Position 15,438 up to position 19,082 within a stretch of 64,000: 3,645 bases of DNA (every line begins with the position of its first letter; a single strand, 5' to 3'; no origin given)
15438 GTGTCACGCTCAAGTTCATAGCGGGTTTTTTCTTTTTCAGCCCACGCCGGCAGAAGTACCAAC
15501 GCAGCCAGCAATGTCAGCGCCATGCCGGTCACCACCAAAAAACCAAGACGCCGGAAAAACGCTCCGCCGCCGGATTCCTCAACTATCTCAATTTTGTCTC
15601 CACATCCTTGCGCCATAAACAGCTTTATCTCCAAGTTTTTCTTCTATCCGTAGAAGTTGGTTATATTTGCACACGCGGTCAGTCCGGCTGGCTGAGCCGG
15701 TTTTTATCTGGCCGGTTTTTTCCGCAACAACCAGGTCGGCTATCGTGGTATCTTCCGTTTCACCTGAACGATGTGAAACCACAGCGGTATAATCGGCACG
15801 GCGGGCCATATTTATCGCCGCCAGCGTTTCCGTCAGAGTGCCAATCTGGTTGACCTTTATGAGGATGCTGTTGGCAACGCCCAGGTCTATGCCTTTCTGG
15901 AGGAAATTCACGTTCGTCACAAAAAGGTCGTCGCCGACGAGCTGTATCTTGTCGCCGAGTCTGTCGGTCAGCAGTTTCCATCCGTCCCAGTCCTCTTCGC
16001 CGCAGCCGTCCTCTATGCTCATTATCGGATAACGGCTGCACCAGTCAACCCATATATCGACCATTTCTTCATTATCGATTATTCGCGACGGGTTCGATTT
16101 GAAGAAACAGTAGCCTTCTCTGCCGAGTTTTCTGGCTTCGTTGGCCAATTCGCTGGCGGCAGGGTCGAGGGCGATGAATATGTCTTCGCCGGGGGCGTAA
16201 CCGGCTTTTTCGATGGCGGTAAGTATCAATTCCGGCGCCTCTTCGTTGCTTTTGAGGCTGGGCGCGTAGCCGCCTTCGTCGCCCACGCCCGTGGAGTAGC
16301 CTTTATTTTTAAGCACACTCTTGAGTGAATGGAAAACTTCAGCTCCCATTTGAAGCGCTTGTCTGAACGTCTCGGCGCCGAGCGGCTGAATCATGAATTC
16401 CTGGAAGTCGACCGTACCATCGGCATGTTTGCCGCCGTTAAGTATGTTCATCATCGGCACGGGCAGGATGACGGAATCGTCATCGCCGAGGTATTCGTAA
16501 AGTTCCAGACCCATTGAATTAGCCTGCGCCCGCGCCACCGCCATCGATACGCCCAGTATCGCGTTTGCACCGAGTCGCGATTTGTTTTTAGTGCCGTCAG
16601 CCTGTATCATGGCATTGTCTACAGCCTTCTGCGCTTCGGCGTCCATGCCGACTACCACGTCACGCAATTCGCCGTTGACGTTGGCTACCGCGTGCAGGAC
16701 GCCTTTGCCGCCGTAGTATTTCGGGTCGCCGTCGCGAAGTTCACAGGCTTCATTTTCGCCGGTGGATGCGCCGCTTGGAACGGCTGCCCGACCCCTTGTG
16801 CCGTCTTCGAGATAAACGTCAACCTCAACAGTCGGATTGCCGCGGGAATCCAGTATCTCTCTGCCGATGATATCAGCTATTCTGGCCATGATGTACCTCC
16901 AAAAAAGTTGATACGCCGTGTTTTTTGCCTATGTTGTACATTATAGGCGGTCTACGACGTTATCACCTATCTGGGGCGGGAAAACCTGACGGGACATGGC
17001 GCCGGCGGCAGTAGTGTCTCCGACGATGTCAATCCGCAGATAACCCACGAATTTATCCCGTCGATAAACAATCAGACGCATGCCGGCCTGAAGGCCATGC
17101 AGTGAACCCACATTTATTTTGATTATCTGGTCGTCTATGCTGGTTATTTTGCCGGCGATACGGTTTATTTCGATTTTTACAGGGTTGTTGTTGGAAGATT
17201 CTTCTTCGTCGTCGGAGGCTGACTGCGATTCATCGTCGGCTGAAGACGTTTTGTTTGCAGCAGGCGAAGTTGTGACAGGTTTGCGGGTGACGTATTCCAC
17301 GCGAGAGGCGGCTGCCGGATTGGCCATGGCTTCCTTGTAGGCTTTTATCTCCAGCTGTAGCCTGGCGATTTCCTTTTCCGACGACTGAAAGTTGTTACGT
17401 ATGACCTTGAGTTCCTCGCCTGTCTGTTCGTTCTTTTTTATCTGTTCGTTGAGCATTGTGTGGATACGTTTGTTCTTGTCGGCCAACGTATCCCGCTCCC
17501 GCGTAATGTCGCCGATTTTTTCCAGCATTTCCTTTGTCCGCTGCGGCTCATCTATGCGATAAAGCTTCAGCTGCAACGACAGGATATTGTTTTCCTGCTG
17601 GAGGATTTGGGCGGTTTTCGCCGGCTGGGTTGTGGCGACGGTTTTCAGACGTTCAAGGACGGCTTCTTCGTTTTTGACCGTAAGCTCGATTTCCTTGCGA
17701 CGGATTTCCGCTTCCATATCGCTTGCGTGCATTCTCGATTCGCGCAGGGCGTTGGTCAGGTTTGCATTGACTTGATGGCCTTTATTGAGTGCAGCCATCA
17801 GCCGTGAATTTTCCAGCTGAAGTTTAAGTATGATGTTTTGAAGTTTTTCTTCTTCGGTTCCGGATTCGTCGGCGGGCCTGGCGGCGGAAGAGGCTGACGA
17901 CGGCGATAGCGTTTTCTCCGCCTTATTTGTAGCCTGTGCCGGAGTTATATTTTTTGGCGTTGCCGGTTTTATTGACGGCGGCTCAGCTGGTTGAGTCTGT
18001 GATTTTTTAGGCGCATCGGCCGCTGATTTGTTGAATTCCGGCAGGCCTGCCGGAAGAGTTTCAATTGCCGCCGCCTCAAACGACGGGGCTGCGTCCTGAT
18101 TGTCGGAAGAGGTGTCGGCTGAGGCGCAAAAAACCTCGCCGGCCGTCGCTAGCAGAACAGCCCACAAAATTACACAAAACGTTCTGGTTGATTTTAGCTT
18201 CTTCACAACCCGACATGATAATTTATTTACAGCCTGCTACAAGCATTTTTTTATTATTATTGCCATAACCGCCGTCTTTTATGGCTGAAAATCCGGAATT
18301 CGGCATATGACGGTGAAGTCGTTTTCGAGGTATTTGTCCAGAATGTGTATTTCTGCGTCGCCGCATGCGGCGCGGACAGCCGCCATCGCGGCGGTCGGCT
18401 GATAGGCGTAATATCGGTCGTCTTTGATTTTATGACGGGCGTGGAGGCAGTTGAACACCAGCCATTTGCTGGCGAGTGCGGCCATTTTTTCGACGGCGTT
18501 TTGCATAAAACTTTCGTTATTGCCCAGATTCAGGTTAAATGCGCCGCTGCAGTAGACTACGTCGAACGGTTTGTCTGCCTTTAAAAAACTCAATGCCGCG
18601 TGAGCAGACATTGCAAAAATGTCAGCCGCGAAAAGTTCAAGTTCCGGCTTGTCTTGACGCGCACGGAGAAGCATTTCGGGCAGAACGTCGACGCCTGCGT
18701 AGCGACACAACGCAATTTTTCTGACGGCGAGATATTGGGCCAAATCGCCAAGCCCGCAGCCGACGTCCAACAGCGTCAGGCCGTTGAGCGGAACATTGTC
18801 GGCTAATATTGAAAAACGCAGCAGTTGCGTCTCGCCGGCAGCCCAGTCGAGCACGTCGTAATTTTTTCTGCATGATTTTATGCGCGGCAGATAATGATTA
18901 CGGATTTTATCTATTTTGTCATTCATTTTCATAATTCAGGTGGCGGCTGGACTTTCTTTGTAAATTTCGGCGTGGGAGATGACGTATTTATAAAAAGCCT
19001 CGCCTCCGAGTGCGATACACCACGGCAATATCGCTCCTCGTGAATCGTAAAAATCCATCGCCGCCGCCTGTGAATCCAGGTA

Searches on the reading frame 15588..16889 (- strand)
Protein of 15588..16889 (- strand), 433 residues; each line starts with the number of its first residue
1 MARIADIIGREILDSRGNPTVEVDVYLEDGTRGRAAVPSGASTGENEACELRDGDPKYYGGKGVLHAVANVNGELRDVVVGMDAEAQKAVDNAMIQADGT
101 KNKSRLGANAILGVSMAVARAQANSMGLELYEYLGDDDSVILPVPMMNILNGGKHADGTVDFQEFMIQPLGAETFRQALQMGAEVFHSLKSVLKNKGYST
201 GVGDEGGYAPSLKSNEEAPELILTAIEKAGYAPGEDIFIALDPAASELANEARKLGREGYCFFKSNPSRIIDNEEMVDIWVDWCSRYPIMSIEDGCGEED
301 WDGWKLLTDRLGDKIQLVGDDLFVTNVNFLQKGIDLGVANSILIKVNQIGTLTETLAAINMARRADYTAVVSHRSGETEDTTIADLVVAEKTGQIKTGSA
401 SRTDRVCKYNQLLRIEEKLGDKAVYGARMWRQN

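Call 50: search_protein_families(library=pfam, proteins=[window:15588-16889:-], max_evalue=0.00001)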
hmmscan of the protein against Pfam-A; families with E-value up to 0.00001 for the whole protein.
window:15588-16889:- (433 aa): 2 families
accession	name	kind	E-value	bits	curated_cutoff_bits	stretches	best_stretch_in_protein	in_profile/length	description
PF00113.28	Enolase_C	-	2.1e-125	418.3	21.5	1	140-429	2-291/296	Enolase, C-terminal TIM barrel domain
PF03952.21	Enolase_N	-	5.9e-59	198.4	35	1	4-134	1-131/131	Enolase, N-terminal domain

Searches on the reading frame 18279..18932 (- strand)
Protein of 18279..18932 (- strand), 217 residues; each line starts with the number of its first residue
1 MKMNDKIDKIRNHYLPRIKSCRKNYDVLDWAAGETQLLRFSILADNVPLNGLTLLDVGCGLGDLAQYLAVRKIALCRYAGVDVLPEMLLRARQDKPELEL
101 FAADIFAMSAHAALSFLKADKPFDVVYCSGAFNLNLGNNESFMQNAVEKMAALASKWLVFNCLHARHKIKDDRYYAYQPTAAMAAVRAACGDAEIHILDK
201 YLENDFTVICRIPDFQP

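Call 50: search_protein_families(library=pfam, proteins=[window:18279-18932:-], max_evalue=0.00001)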
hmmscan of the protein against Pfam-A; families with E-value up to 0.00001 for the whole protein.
window:18279-18932:- (217 aa): 6 families
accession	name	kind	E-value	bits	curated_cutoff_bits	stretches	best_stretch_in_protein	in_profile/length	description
PF13649.12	Methyltransf_25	-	1.1e-10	42.5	27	1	55-145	2-88/97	Methyltransferase domain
PF13847.12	Methyltransf_31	-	5.9e-10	39.5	27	1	51-146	4-97/145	Methyltransferase domain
PF08241.18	Methyltransf_11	-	4.3e-09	37.3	21.2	1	55-134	1-72/95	Methyltransferase domain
PF01728.25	FtsJ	-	5.3e-09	36.7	24.1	1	50-151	21-121/181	FtsJ-like methyltransferase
PF08242.18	Methyltransf_12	-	7.6e-09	36.6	30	1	55-146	1-88/98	Methyltransferase domain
PF13489.12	Methyltransf_23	-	3.6e-06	27.2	27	1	49-132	21-91/164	Methyltransferase domain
